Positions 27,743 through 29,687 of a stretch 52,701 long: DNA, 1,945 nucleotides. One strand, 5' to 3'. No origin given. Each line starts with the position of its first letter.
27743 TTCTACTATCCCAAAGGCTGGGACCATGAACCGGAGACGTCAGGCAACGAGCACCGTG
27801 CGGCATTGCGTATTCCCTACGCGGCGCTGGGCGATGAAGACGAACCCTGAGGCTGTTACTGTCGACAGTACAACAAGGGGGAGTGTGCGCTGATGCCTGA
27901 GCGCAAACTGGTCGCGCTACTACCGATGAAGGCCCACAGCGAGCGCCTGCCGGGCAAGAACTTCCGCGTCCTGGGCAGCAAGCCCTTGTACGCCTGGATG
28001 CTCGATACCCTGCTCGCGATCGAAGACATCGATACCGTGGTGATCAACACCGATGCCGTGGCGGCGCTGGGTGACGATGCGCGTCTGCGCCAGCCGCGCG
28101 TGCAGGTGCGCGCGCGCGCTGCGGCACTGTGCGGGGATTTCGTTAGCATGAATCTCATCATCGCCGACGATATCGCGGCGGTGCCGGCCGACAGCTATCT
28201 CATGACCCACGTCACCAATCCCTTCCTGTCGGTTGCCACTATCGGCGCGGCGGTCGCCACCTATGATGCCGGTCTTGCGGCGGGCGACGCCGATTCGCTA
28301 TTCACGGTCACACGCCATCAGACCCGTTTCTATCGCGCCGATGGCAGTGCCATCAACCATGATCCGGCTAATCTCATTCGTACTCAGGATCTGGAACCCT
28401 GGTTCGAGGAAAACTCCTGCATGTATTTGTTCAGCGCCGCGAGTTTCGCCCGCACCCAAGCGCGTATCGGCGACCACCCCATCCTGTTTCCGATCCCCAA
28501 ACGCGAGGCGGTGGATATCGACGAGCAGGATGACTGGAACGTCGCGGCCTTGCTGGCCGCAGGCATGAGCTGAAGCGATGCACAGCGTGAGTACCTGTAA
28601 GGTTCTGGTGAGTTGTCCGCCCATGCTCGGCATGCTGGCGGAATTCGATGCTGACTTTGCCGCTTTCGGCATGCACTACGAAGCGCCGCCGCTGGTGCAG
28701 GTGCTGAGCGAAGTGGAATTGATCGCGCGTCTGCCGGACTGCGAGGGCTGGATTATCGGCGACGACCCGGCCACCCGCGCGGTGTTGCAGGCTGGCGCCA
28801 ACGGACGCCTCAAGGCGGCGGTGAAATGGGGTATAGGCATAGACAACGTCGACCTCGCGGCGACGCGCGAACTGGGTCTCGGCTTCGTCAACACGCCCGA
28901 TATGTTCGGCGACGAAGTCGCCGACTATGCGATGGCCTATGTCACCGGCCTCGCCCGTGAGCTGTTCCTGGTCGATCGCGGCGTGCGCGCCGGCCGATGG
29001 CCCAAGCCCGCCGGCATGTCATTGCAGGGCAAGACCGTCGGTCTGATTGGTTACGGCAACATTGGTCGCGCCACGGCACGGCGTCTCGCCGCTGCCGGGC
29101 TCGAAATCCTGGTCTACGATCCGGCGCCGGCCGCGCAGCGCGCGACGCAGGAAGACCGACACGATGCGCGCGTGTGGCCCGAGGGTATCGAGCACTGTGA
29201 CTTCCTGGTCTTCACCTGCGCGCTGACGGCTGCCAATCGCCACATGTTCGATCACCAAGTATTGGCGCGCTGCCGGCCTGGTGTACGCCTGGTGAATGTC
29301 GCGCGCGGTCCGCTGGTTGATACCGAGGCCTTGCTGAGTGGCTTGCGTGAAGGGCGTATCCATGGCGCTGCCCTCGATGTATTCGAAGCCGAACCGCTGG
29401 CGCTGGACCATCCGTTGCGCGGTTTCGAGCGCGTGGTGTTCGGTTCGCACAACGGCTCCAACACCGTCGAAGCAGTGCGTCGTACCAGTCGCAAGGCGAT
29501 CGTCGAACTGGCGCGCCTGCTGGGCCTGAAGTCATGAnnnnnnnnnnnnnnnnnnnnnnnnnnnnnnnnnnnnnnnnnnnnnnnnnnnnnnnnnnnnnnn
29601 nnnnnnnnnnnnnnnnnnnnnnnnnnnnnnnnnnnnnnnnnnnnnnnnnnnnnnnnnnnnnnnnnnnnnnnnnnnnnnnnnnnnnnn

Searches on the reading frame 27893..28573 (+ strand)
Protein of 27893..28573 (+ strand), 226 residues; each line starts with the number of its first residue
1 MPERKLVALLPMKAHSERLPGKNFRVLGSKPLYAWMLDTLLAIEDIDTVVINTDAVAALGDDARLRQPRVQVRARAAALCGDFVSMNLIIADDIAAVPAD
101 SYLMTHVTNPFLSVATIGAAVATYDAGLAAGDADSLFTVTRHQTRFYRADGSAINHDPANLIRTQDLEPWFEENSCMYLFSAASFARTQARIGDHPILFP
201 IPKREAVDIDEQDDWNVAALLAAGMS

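Call 3: search_protein_families(library=pfam, proteins=[window:27893-28573:+], max_evalue=0.01)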
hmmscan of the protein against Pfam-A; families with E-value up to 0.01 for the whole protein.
window:27893-28573:+ (226 aa): 1 family
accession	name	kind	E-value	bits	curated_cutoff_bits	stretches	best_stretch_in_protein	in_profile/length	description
PF02348.25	CTP_transf_3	-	3.2e-15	57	22.6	1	7-185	1-180/217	Cytidylyltransferase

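Call 6: search_protein_families(library=ncbifam, proteins=[window:27893-28573:+], max_evalue=0.001)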
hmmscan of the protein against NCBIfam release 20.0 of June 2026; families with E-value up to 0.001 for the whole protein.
window:27893-28573:+ (226 aa): 1 family
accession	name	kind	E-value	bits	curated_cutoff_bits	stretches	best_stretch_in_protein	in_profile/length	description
TIGR03584.1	PseF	equivalog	4.3e-17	62.5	205.7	1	7-221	1-219/222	pseudaminic acid cytidylyltransferase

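Call 26: search_solved_structures(query=window:27893-28573:+, max_evalue=0.001)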
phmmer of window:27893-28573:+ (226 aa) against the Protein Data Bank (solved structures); distinct sequences matched with E-value up to 0.001: 3.
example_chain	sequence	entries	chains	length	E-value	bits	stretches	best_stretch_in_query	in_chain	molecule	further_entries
9t4z_A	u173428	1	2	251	5.7e-13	52.3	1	1-219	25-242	PpNeuA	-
9ftb_A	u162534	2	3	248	2.2e-09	40.5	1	7-218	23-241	NeuA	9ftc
1qwj_A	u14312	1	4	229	0.00092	22.2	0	6-219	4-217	cytidine monophospho-N-acetylneuraminic acid synthetase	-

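Call 65: find_homologous_proteins(query=window:27893-28573:+, max_evalue=1e-10)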
Query window:27893-28573:+ (226 aa): 5540 proteins with E <= 1e-10 among 8000 candidates; the best 120 are listed.
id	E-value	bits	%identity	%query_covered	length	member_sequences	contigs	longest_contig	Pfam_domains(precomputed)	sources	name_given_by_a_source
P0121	1.0e-144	498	100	100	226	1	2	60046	PF02348.26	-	-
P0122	1.3e-126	438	88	100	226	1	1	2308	PF02348.26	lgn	-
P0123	3.2e-126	437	88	100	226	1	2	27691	PF02348.26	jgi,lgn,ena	-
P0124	5.6e-125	433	87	100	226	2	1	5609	PF02348.26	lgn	-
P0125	1.8e-124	431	87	100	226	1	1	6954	PF02348.26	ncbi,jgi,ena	-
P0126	2.0e-124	431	87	100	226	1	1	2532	PF02348.26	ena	-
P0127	2.2e-124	431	85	100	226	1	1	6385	PF02348.26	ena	-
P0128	4.4e-124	430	85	100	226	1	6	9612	PF02348.26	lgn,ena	-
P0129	7.9e-124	429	87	100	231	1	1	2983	PF02348.26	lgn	-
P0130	6.6e-123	426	85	100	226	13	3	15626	PF02348.26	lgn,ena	-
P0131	3.4e-122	424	85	100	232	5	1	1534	PF02348.26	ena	-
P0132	1.0e-121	422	84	100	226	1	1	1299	PF02348.26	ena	-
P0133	1.1e-121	422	85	100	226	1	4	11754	PF02348.26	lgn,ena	-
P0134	8.7e-121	419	85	100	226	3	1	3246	PF02348.26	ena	-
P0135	8.8e-119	413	87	95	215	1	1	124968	PF02348.26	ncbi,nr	ncbi:MAG: acylneuraminate cytidylyltransferase family protein [Gammaproteobacteria bacterium]|nr:acy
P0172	2.5e-87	310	64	96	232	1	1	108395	PF02348.26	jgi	jgi:CMP-N-acetylneuraminic acid synthetase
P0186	9.6e-87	308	62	97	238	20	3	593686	PF02348.26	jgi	jgi:CMP-N-acetylneuraminic acid synthetase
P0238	2.8e-85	303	64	93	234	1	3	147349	PF02348.26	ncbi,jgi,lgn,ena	-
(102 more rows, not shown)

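Call 66: find_encoding_contigs(protein=P0186, flank=10000, max_places=1)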
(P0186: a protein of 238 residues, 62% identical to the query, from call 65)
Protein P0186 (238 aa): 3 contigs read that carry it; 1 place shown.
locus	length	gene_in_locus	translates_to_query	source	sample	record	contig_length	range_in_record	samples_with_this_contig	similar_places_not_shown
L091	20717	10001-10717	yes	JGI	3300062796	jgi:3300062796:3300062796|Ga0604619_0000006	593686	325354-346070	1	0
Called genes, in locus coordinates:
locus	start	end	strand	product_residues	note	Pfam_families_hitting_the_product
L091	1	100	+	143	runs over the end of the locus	PF02566:OsmC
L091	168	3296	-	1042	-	PF00082:Peptidase_S8, PF02225:PA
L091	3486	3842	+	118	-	PF04020:Phage_holin_4_2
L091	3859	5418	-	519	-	PF01435:Peptidase_M48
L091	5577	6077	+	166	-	PF01967:MoaC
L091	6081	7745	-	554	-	PF15864:PglL_A, PF04932:Wzy_C, PF11846:Wzy_C_2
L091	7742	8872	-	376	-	PF00953:Glycos_transf_4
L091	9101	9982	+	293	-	PF00535:Glycos_transf_2, PF13641:Glyco_tranf_2_3 (weak)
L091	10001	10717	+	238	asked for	PF02348:CTP_transf_3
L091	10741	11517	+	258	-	PF05050:Methyltransf_21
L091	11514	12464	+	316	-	PF00389:2-Hacid_dh, PF02826:2-Hacid_dh_C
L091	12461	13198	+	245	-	PF00106:adh_short, PF01370:Epimerase (weak), PF08659:KR (weak), PF13561:adh_short_C2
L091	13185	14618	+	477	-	-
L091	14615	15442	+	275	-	PF01973:MptE-like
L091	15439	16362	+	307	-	PF08450:SGL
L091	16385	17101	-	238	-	PF00535:Glycos_transf_2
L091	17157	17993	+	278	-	PF00535:Glycos_transf_2, PF10111:Glyco_tranf_2_2, PF13641:Glyco_tranf_2_3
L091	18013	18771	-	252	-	PF00535:Glycos_transf_2, PF10111:Glyco_tranf_2_2 (weak), PF13641:Glyco_tranf_2_3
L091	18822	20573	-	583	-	PF15864:PglL_A (weak), PF04932:Wzy_C, PF11846:Wzy_C_2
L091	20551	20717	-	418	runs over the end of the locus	PF04932:Wzy_C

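Call 67: find_encoding_contigs(protein=P0238, flank=10000, max_places=1)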
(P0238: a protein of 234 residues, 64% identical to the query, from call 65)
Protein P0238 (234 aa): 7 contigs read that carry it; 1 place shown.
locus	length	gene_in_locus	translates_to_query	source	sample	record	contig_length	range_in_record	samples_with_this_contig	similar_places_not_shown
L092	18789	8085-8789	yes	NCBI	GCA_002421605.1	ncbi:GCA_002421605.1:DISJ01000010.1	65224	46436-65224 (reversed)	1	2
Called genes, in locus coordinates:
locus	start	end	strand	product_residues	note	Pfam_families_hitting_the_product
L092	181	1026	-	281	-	PF18588:WcbI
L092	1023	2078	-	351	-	PF08885:GSCFA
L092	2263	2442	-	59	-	-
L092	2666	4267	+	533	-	-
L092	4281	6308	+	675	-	-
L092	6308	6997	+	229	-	PF01973:MptE-like, PF27901:WaaZ_KDO_III (faint)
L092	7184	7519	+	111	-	PF00535:Glycos_transf_2, PF10111:Glyco_tranf_2_2 (weak)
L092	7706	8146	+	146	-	-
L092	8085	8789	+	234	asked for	PF02348:CTP_transf_3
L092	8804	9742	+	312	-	PF00389:2-Hacid_dh, PF02826:2-Hacid_dh_C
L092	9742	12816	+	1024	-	-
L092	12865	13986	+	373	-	PF01370:Epimerase, PF04321:RmlD_sub_bind, PF16363:GDP_Man_Dehyd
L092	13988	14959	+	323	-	PF01370:Epimerase, PF04321:RmlD_sub_bind, PF16363:GDP_Man_Dehyd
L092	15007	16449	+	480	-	PF00483:NTP_transferase, PF12804:NTP_transf_3 (weak), PF22640:ManC_GMP_beta-helix, PF01050:MannoseP_isomer, PF07883:Cupin_2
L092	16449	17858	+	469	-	PF02878:PGM_PMM_I, PF02879:PGM_PMM_II, PF00408:PGM_PMM_IV (weak)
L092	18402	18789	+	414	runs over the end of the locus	-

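Call 68: find_encoding_contigs(protein=P0172, flank=10000, max_places=1)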
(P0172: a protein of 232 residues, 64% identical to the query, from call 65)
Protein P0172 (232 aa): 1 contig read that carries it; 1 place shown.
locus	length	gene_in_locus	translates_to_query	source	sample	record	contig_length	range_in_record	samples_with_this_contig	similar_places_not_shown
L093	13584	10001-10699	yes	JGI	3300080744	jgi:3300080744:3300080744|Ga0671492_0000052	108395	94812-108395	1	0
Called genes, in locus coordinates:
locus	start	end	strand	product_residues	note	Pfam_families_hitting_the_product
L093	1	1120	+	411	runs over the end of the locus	PF13480:Acetyltransf_6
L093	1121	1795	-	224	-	-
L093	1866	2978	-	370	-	PF13480:Acetyltransf_6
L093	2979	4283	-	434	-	PF13480:Acetyltransf_6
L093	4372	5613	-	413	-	PF13439:Glyco_transf_4, PF13692:Glyco_trans_1_4 (weak)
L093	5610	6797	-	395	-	PF01041:DegT_DnrJ_EryC1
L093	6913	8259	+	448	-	PF04413:Glycos_transf_N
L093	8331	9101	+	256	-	PF13483:Lactamase_B_3, PF12706:Lactamase_B_2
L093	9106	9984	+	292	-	PF00535:Glycos_transf_2, PF10111:Glyco_tranf_2_2 (faint), PF13641:Glyco_tranf_2_3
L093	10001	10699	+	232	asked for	PF02348:CTP_transf_3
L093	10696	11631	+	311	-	PF00389:2-Hacid_dh, PF02826:2-Hacid_dh_C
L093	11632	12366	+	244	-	PF00106:adh_short, PF13561:adh_short_C2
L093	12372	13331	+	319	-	PF13578:Methyltransf_24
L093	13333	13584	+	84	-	?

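Call 72: search_protein_families(library=pfam, proteins=[L092:6308-6997:+, L091:14615-15442:+], max_evalue=10)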
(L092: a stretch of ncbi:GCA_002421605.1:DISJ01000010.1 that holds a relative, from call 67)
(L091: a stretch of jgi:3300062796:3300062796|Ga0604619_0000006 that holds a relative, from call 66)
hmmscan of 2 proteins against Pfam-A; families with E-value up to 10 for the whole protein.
L092:6308-6997:+ (229 aa): 1 family
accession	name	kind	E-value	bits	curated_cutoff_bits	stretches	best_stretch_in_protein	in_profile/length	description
PF01973.23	MptE-like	-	1.7e-11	44.6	34.6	1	11-152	22-169/171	6-hydroxymethylpterin diphosphokinase MptE-like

L091:14615-15442:+ (275 aa): 1 family
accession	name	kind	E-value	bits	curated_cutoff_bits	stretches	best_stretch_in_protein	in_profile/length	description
PF01973.23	MptE-like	-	3.6e-08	33.8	34.6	1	52-188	25-169/171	6-hydroxymethylpterin diphosphokinase MptE-like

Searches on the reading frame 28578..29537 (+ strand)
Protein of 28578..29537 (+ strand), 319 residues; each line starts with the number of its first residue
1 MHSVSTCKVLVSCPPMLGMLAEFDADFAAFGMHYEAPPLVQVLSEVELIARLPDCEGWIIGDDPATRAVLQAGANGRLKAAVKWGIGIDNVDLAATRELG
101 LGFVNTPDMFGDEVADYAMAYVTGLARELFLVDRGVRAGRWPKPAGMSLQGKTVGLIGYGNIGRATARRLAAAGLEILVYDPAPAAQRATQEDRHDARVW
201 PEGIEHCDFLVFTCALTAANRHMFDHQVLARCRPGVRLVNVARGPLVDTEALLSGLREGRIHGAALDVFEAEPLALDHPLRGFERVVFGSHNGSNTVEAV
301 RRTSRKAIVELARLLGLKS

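Call 3: search_protein_families(library=pfam, proteins=[window:28578-29537:+], max_evalue=0.01)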
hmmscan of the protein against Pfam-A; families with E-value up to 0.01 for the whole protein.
window:28578-29537:+ (319 aa): 9 families
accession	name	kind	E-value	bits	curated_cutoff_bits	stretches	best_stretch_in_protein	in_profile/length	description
PF02826.25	2-Hacid_dh_C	-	1.6e-49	168.1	25.1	1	120-293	2-178/178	D-isomer specific 2-hydroxyacid dehydrogenase, NAD binding domain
PF00389.36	2-Hacid_dh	-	4e-14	52.9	24.6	1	43-313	28-122/134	D-isomer specific 2-hydroxyacid dehydrogenase, catalytic domain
PF13241.12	NAD_binding_7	-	2.1e-06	28.7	22.1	1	148-243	4-93/104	Putative NAD(P)-binding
PF03807.23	F420_oxidored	-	2.3e-05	25.3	21.6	1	153-219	1-72/94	NADP oxidoreductase coenzyme F420-dependent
PF03446.21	NAD_binding_2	-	2.6e-05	24.7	21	1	153-253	1-104/161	NAD binding domain of 6-phosphogluconate dehydrogenase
PF13478.12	XdhC_C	-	0.00018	22.5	29.7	1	156-233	3-65/125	XdhC Rossmann domain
PF07991.19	KARI_N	-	0.00037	20.6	20.6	1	149-209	2-63/165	Acetohydroxy acid isomeroreductase, NADPH-binding domain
PF02737.24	3HCDH_N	-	0.00096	19.5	22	0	153-192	1-40/180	3-hydroxyacyl-CoA dehydrogenase, NAD binding domain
PF00670.27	AdoHcyase_NAD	-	0.008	16.7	27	0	148-212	20-84/162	S-adenosyl-L-homocysteine hydrolase, NAD binding domain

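Call 6: search_protein_families(library=ncbifam, proteins=[window:28578-29537:+], max_evalue=0.001)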
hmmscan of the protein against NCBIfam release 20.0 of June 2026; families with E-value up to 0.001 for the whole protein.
window:28578-29537:+ (319 aa): 25 families
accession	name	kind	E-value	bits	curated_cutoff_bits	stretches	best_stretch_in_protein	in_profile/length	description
TIGR01327.1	PGDH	equivalog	2.8e-51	174.9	454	1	43-307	29-293/525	phosphoglycerate dehydrogenase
NF009714.1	PRK13243.1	equivalog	4.4e-44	151.2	455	1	75-303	65-301/332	glyoxylate reductase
NF011938.0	PRK15409.1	equivalog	1.3e-38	132.9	492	1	52-308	43-302/324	glyoxylate/hydroxypyruvate reductase GhrB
NF005069.0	PRK06487.1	equivalog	1e-36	126.6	448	1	45-302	39-298/320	2-hydroxyacid dehydrogenase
NF041369.1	Dhydh_Halo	equivalog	2.2e-36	125.7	400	1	87-301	65-281/305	D-2-hydroxyacid dehydrogenase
NF008759.0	PRK11790.1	equivalog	1.1e-34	119.8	404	1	66-306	67-308/410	phosphoglycerate dehydrogenase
NF005750.0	PRK07574.1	equivalog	3.8e-31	108.5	329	1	77-304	114-346/386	NAD-dependent formate dehydrogenase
NF005387.0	PRK06932.1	equivalog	6.6e-26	91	492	1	66-280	56-271/314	2-hydroxyacid dehydrogenase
NF000492.1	vanH_gen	exception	1e-25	90.5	540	1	68-272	57-255/312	D-lactate dehydrogenase VanH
NF001309.0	PRK00257.1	equivalog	1.4e-24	86.8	434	1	73-274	56-239/379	4-phosphoerythronate dehydrogenase PdxB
NF006374.0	PRK08605.1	subfamily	3.4e-24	85.5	356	1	84-273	76-267/332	D-lactate dehydrogenase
NF011966.0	PRK15438.1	equivalog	2.8e-22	79.3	687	1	86-276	67-240/378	4-phosphoerythronate dehydrogenase PdxB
NF000371.1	vanH_Agroup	exception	1.4e-21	77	700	1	75-272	69-260/322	VanH-A/VanH-Pt family D-lactate dehydrogenase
NF006263.0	PRK08410.1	equivalog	1.8e-20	73.6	389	1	77-281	63-270/311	D-2-hydroxyacid dehydrogenase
NF000004.1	vanH-D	exception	2e-20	73.2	550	1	80-273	75-262/323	D-lactate dehydrogenase VanH-D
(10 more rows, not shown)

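Call 58: search_solved_structures(query=window:28578-29537:+, max_evalue=1e-30)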
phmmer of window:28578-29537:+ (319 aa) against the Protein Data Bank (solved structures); distinct sequences matched with E-value up to 1e-30: 26.
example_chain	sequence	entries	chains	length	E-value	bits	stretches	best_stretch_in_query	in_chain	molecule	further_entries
1wwk_A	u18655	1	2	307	1.7e-49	172.1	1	45-309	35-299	phosphoglycerate dehydrogenase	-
9jcn_A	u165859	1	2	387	1.8e-42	149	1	43-301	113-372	D-3-phosphoglycerate dehydrogenase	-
9jcm_A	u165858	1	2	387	4.4e-42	147.7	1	43-301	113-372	D-3-phosphoglycerate dehydrogenase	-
7dkm_A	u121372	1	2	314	8.8e-41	143.5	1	41-315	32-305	D-3-phosphoglycerate dehydrogenase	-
6plf_A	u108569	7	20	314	1.1e-40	143.2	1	41-313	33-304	D-3-phosphoglycerate dehydrogenase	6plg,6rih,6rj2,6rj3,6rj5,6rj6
6cwa_A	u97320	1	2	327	1.2e-40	143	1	41-313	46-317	D-3-phosphoglycerate dehydrogenase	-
7cvp_A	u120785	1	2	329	1.2e-40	143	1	41-313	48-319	D-3-phosphoglycerate dehydrogenase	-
2g76_A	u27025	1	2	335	1.3e-40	142.9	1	41-313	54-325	D-3-phosphoglycerate dehydrogenase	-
7ewh_A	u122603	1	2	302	1.5e-40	142.7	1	41-310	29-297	D-3-phosphoglycerate dehydrogenase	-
5n6c_A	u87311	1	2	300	1.7e-40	142.5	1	41-310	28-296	D-3-phosphoglycerate dehydrogenase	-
5aov_A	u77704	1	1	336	5.5e-38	134.3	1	76-301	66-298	GLYOXYLATE REDUCTASE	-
9whb_A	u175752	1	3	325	9.8e-37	130.2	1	74-310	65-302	3-phosphoglycerate dehydrogenase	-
6bii_A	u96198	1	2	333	1.5e-36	129.6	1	67-299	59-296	Glyoxylate reductase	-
1ygy_A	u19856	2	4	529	4.3e-35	124.8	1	46-310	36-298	D-3-phosphoglycerate dehydrogenase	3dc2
3ddn_A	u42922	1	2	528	5e-35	124.6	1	46-310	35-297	D-3-phosphoglycerate dehydrogenase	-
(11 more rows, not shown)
